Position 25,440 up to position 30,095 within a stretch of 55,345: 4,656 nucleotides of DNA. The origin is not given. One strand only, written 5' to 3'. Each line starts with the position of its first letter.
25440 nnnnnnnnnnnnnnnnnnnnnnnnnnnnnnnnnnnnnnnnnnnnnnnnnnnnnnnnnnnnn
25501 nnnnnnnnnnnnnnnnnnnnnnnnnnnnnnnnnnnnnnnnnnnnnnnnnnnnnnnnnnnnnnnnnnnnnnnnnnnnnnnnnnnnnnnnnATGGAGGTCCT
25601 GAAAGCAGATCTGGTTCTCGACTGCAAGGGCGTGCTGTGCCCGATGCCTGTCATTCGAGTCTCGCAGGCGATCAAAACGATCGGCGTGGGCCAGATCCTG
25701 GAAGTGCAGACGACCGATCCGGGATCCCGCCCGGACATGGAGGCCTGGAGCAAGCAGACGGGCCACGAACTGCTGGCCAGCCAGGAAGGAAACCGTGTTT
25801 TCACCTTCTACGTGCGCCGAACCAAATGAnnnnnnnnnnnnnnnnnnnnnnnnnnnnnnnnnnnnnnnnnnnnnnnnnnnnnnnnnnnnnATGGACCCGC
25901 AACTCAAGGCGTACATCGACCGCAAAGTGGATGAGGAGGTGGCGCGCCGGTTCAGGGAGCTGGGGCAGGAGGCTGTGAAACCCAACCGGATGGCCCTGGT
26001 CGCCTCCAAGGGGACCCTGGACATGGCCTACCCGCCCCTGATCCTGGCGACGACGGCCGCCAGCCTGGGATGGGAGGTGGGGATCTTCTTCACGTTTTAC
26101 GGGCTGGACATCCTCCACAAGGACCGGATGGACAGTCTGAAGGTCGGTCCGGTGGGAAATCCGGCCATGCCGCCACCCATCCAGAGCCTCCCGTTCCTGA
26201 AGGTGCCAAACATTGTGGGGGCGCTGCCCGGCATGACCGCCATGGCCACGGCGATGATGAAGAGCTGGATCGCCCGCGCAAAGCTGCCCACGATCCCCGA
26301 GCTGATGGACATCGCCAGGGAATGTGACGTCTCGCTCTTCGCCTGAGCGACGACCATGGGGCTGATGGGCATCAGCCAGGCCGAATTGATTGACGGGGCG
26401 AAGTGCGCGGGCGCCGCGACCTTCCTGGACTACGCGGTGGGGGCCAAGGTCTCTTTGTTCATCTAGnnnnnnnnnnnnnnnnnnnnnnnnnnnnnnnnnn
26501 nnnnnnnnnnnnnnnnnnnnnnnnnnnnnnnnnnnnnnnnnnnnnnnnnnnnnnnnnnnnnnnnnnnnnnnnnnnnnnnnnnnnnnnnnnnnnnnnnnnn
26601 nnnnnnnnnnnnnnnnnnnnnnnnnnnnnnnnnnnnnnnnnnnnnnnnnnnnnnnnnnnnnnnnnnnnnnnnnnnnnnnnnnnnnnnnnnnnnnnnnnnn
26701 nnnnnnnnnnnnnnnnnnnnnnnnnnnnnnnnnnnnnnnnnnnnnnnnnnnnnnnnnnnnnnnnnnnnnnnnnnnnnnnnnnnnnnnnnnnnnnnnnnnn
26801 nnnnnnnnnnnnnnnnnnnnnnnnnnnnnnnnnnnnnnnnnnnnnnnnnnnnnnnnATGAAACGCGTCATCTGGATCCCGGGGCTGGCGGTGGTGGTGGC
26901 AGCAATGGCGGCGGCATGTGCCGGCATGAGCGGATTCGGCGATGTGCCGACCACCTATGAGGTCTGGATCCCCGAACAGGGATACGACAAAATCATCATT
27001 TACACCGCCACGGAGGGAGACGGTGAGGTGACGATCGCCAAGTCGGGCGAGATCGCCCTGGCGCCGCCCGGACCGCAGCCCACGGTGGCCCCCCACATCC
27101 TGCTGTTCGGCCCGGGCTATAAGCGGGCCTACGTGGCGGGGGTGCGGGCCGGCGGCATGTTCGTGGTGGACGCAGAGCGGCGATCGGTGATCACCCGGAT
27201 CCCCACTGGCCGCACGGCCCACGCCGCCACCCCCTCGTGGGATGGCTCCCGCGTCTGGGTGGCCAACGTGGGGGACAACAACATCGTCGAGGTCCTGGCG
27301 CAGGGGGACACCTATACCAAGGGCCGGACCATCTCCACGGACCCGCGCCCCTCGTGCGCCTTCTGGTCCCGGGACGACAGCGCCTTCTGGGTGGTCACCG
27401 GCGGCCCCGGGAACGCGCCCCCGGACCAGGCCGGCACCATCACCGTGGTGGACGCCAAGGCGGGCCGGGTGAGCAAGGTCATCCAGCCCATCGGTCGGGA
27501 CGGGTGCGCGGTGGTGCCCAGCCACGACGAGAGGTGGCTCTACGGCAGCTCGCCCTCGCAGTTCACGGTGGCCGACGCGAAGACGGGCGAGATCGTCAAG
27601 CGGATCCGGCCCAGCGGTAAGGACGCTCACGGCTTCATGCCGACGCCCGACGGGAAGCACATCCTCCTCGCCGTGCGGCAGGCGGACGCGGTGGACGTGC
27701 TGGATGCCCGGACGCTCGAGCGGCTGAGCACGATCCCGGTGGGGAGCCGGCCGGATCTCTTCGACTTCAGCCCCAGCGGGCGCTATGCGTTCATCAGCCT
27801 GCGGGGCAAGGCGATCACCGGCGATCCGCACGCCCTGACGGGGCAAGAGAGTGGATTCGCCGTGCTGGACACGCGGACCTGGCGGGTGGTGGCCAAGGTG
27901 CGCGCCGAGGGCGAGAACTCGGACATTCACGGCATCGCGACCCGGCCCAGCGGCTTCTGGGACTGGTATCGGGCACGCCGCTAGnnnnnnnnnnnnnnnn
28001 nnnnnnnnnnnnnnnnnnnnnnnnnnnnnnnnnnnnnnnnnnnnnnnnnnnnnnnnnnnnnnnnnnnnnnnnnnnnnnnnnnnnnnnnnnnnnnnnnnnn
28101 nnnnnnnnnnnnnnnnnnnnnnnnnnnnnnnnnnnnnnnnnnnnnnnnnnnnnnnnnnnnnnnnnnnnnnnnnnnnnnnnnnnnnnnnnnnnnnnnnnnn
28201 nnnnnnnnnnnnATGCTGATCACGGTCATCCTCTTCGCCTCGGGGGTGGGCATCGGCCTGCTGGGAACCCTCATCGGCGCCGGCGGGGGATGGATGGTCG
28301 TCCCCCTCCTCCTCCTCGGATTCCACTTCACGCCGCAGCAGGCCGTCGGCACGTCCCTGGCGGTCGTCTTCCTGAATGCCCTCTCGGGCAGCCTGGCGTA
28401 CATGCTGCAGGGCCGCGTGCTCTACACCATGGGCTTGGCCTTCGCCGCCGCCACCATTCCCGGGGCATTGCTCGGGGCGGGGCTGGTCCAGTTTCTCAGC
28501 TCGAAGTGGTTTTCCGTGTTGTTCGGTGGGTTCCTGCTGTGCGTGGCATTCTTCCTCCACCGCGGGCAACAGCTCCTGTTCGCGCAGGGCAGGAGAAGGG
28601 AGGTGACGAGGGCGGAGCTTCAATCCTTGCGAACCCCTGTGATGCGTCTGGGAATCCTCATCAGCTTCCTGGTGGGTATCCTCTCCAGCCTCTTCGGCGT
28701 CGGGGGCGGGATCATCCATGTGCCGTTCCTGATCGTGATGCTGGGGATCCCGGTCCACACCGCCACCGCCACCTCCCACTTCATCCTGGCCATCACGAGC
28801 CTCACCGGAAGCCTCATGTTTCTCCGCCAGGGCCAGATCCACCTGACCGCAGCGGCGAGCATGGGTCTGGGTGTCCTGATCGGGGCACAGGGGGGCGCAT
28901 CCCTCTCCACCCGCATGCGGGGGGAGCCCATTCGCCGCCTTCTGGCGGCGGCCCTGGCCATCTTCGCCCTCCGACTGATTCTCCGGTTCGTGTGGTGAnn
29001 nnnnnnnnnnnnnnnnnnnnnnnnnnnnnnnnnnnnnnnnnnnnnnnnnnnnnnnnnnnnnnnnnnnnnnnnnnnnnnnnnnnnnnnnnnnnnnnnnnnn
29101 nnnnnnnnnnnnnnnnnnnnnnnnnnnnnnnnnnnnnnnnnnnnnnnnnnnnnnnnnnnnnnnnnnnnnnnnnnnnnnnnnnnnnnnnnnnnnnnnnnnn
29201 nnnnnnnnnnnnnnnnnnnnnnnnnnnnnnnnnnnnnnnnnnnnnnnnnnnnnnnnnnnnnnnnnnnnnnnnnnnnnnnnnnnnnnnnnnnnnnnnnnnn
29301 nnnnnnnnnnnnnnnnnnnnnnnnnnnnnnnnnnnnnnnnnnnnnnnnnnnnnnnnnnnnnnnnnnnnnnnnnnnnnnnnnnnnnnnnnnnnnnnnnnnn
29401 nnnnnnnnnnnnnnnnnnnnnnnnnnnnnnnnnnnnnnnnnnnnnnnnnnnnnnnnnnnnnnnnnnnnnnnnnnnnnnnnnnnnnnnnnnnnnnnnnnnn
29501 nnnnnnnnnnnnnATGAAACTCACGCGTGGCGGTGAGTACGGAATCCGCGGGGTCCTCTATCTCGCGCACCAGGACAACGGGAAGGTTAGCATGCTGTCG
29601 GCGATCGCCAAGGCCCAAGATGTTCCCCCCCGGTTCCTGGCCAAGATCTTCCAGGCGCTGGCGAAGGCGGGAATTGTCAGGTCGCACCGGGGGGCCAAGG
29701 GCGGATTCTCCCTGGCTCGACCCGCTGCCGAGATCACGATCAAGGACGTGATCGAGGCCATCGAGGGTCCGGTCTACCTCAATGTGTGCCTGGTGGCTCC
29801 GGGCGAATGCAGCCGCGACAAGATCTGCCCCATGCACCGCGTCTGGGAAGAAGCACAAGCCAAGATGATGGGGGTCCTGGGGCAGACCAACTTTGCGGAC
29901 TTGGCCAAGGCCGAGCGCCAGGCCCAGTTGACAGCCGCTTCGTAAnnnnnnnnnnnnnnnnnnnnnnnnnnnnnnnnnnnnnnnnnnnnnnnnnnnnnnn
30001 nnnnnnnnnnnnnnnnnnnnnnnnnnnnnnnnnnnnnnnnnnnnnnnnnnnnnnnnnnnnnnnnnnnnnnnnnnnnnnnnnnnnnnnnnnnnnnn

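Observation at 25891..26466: DsrE-family protein with UGA at the active-site Cys position plus a SECIS-like hairpin: probable selenoprotein split by the ORF caller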

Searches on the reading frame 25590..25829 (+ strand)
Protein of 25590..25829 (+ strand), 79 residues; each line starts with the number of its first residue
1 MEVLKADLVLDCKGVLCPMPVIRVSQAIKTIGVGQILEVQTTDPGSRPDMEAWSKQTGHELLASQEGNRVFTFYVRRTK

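Call 4: search_protein_families(library=pfam, proteins=[window:25590-25826:+], max_evalue=0.01)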
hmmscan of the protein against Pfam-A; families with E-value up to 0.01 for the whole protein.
seq(79 aa): 1 family
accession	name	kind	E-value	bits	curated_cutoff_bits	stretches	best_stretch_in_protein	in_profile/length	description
PF01206.22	TusA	-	1.7e-20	73.1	28.6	1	9-77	2-70/70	Sulfurtransferase TusA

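Call 52: search_protein_families(library=ncbifam, proteins=[window:25590-25829:+], max_evalue=0.01)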
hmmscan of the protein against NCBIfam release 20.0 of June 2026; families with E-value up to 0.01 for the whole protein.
window:25590-25829:+ (79 aa): 4 families
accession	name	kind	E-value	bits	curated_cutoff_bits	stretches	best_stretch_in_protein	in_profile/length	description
NF001423.0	PRK00299.1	equivalog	4.3e-13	48.9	78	1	4-78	6-80/82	sulfurtransferase TusA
NF008242.0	PRK11018.1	equivalog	2.9e-08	33.2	79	1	4-76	5-77/78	sulfurtransferase-like selenium metabolism protein YedF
TIGR03527.1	selenium_YedF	equivalog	3e-06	27.2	110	1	10-77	1-68/194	sulfurtransferase-like selenium metabolism protein YedF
NF049973.1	radical_Rv1681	equivalog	0.0027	16.7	380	1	22-69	3-50/326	Rv1681 family radical SAM protein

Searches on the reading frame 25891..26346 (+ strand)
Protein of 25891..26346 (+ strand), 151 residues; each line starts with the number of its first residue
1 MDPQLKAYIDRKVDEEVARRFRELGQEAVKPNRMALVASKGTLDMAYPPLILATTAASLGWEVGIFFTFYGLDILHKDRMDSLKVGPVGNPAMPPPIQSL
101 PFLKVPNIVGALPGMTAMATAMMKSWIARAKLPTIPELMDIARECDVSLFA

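Call 4: search_protein_families(library=pfam, proteins=[window:25891-26343:+], max_evalue=0.01)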
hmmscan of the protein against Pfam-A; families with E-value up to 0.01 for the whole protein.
seq(151 aa): 1 family
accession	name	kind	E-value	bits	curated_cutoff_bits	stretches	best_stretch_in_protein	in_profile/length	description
PF13686.11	DrsE_2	-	1.4e-28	100.2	25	1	32-151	3-117/156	DsrE/DsrF/DrsH-like family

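Call 11: find_encoding_contigs(protein=window:25891-26346:+, flank=10000, max_places=4)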
Protein window:25891-26346:+ (151 aa): 3 contigs read that carry it; 3 places shown.
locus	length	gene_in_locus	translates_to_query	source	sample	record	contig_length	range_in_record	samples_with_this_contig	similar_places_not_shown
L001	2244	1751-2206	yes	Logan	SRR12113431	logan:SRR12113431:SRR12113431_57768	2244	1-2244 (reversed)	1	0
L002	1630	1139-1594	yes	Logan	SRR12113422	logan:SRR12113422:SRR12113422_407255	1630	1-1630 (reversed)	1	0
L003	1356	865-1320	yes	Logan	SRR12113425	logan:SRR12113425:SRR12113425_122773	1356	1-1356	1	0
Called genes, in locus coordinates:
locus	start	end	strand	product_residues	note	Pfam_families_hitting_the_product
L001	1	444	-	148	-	?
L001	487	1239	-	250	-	PF01177:Asp_Glu_race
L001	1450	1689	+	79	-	PF01206:TusA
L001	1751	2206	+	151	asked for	PF13686:DrsE_2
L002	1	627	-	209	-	?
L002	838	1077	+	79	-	PF01206:TusA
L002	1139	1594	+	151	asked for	PF13686:DrsE_2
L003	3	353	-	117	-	?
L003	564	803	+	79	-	PF01206:TusA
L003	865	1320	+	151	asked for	PF13686:DrsE_2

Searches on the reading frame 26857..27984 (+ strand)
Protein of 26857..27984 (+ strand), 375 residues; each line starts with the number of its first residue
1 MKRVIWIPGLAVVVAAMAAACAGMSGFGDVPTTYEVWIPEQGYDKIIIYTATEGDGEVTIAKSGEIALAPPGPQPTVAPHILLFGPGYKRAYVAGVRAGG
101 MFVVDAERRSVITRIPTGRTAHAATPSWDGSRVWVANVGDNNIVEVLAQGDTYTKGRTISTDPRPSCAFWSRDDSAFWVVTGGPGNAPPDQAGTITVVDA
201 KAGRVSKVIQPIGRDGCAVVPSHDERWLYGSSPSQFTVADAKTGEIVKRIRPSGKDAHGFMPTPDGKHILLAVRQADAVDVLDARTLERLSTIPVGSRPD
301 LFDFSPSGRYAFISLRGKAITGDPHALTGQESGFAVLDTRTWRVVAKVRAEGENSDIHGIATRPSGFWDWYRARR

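Call 29: search_protein_families(library=pfam, proteins=[window:26857-27984:+], max_evalue=0.0001)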
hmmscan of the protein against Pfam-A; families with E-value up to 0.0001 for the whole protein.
window:26857-27984:+ (375 aa): 2 families
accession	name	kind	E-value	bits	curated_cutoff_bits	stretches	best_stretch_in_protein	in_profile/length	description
PF02239.22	Cytochrom_D1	-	8.4e-08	31.6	25.5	0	237-310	296-363/368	Cytochrome D1 heme domain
PF21783.3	YNCE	-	1.1e-06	28.7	27.1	0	250-314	237-301/339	YNCE-like beta-propeller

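Call 52: search_protein_families(library=ncbifam, proteins=[window:26857-27984:+], max_evalue=0.01)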
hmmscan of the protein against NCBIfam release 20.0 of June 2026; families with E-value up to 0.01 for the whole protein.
window:26857-27984:+ (375 aa): 6 families
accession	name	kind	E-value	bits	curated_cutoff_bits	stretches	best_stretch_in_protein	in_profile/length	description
TIGR03866.1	PQQ_ABC_repeats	subfamily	3.2e-18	65.9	287.3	2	191-311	19-139/310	PQQ-dependent catabolism-associated beta-propeller protein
TIGR02276.1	beta_rpt_yvtn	repeat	3.7e-14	52.4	27.85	1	264-299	1-36/42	beta-propeller repeat protein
NF052280.1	7_blade_YncE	equivalog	1.2e-07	30.9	400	1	231-317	235-319/338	7-bladed beta-propeller protein YncE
NF052460.1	L-NosZ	equivalog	1.4e-07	30.4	700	1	194-360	155-321/480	clade III lactonase-type nitrous-oxide reductase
NF052340.1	hydrazine_beta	equivalog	2.6e-06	26.8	560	0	231-317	52-137/372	hydrazine synthase subunit beta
NF052342.1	hydrazine_BC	exception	0.0057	14.9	1250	0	102-183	64-143/690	hydrazine synthase subunit beta-gamma fusion subunit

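Call 82: find_encoding_contigs(protein=window:26857-27984:+, flank=500, max_places=10)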
Protein window:26857-27984:+ (375 aa): 12 contigs read that carry it; 6 places shown.
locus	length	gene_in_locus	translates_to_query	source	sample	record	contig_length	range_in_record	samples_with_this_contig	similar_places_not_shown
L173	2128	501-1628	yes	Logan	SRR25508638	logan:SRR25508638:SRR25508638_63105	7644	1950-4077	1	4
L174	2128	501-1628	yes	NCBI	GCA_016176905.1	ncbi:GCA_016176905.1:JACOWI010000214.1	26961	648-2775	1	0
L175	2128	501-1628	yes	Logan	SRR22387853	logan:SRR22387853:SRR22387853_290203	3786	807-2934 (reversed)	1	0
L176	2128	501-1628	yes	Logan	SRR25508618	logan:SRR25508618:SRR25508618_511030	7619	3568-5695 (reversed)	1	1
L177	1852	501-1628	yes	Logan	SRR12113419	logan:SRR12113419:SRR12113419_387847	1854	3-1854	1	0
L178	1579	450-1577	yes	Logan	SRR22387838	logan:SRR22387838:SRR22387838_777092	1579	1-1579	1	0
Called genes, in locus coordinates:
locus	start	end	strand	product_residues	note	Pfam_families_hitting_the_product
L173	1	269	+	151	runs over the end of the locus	PF13686:DrsE_2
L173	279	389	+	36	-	PF13686:DrsE_2 (weak)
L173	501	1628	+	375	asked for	PF02239:Cytochrom_D1 (faint), PF21783:YNCE (faint)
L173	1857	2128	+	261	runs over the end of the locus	PF01925:TauE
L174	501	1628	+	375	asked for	PF02239:Cytochrom_D1 (faint), PF21783:YNCE (faint)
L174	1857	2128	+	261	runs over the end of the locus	PF01925:TauE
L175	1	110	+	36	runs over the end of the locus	PF13686:DrsE_2 (weak)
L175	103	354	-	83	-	-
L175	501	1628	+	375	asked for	PF02239:Cytochrom_D1 (faint), PF21783:YNCE (faint)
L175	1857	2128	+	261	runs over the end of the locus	PF01925:TauE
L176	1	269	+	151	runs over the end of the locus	PF13686:DrsE_2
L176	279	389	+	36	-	PF13686:DrsE_2 (weak)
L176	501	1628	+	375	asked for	PF02239:Cytochrom_D1 (faint), PF21783:YNCE (faint)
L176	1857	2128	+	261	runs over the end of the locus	PF01925:TauE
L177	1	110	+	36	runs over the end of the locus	PF13686:DrsE_2 (weak)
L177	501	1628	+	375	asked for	PF02239:Cytochrom_D1 (faint), PF21783:YNCE (faint)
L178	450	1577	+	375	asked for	PF02239:Cytochrom_D1 (faint), PF21783:YNCE (faint)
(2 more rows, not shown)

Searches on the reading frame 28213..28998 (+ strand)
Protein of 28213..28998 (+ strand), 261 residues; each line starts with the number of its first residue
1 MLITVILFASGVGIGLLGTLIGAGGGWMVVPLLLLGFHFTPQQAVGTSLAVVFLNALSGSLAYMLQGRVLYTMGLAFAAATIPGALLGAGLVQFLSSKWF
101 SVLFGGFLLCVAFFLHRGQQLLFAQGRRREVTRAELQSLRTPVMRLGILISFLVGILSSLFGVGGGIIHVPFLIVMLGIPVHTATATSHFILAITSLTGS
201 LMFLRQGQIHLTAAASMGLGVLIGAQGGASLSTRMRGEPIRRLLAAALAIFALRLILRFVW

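Call 29: search_protein_families(library=pfam, proteins=[window:28213-28998:+], max_evalue=0.0001)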
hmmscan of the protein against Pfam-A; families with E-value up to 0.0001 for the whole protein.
window:28213-28998:+ (261 aa): 1 family
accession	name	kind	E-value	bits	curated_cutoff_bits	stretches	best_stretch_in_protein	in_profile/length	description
PF01925.25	TauE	-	3.1e-49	168.2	32.6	1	7-255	1-237/237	Sulfite exporter TauE/SafE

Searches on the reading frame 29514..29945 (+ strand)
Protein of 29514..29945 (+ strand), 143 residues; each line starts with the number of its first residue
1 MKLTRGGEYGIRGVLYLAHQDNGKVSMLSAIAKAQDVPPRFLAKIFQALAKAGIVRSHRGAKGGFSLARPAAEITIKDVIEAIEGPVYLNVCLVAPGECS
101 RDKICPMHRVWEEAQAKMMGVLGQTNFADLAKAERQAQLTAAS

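Call 29: search_protein_families(library=pfam, proteins=[window:29514-29945:+], max_evalue=0.0001)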
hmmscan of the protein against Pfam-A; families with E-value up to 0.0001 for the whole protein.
window:29514-29945:+ (143 aa): 1 family
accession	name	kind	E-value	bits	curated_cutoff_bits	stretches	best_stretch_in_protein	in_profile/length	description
PF02082.26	Rrf2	-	2.2e-37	128.6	30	1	3-132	1-131/132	Iron-dependent Transcriptional regulator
